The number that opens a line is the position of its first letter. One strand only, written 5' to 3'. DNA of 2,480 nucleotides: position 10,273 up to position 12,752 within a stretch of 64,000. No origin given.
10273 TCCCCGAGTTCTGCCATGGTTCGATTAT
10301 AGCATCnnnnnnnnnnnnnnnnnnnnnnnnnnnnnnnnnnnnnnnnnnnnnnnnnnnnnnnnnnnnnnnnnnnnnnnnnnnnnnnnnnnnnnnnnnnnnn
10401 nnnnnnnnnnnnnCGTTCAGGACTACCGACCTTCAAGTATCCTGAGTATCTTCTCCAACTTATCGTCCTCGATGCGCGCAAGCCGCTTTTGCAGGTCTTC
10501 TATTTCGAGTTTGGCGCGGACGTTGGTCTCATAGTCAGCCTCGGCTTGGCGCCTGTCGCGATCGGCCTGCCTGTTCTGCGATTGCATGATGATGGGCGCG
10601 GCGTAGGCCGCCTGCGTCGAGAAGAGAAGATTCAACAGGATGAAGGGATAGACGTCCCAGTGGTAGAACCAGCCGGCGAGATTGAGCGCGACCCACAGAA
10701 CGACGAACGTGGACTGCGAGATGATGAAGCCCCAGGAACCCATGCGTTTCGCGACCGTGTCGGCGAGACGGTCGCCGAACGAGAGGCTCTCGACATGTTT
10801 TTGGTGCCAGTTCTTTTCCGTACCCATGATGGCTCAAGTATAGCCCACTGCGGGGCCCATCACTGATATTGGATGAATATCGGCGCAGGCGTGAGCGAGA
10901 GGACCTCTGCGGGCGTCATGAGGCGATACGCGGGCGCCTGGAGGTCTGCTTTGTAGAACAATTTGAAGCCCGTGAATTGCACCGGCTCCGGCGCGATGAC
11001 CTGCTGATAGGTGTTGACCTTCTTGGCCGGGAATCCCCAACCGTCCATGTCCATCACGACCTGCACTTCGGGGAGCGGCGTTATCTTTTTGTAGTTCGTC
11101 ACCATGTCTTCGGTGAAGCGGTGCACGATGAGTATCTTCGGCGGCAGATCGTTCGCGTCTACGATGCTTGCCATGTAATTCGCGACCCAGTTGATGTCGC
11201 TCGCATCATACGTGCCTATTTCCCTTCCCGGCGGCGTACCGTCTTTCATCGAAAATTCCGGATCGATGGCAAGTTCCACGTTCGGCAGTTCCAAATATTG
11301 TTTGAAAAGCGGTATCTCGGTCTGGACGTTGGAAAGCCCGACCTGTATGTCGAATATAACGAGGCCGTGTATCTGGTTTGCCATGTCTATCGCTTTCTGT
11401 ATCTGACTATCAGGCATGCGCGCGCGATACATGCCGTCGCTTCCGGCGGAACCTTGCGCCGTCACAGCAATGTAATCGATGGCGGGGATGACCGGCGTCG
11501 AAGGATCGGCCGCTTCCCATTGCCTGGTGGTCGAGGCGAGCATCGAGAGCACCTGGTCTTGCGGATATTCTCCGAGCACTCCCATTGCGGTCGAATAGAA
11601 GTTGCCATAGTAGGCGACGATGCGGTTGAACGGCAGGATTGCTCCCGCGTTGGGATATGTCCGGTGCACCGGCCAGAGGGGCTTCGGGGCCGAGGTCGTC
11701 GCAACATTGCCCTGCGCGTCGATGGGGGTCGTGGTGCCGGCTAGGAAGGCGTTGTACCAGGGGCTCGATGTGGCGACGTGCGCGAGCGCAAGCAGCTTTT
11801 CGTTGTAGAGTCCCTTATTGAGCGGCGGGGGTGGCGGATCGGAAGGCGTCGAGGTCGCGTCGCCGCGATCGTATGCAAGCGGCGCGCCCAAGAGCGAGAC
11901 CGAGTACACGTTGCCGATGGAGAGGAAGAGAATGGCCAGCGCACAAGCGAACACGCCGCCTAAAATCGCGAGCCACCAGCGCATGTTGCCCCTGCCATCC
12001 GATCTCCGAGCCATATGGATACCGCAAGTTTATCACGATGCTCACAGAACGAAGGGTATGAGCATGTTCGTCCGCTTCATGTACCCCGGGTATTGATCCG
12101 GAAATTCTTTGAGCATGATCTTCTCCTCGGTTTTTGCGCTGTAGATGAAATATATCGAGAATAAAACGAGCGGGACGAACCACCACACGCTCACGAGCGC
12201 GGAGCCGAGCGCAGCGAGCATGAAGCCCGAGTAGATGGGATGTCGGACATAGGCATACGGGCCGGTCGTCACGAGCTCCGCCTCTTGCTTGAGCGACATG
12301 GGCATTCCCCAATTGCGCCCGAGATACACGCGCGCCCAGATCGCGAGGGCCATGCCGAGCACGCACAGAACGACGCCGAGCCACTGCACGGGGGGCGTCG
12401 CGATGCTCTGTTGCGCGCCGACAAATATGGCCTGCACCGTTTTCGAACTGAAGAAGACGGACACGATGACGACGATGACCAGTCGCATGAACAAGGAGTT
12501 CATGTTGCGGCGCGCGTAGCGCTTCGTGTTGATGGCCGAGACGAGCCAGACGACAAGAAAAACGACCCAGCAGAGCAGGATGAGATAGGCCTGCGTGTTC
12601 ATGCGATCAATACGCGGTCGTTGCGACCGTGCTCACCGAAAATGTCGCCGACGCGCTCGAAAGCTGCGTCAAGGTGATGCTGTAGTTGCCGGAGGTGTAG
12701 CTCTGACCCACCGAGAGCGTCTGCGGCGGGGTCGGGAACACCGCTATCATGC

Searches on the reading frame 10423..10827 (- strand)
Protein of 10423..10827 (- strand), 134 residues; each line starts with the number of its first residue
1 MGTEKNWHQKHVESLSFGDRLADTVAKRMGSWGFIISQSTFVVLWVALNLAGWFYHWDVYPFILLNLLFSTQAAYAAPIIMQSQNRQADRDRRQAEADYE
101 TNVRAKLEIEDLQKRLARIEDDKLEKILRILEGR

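Call 84: search_protein_families(library=pfam, proteins=[window:10423-10827:-], max_evalue=0.0001)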
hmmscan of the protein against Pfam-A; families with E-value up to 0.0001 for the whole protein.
window:10423-10827:- (134 aa): 1 family
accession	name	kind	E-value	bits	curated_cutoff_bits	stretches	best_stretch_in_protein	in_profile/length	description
PF06210.16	DUF1003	-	1.8e-35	121.7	27.4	1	29-126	1-99/103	Protein of unknown function (DUF1003)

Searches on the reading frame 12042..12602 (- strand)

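Call 84: search_protein_families(library=pfam, proteins=[window:12042-12602:-], max_evalue=0.0001)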
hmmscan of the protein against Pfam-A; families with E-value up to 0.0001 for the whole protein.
window:12042-12602:- (186 aa): 4 families
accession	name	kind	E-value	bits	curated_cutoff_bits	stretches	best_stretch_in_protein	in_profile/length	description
PF04191.18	PEMT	-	1e-12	48.9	25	1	74-168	4-103/105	Phospholipid methyltransferase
PF04140.19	ICMT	-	2.3e-12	47.6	24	1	77-163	2-93/95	Isoprenylcysteine carboxyl methyltransferase (ICMT) family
PF02544.21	Steroid_dh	-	1.7e-05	25.3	22.6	1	55-186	20-150/150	3-oxo-5-alpha-steroid 4-dehydrogenase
PF06966.17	DUF1295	-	1.7e-05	24.8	20.4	1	34-178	83-235/235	Protein of unknown function (DUF1295)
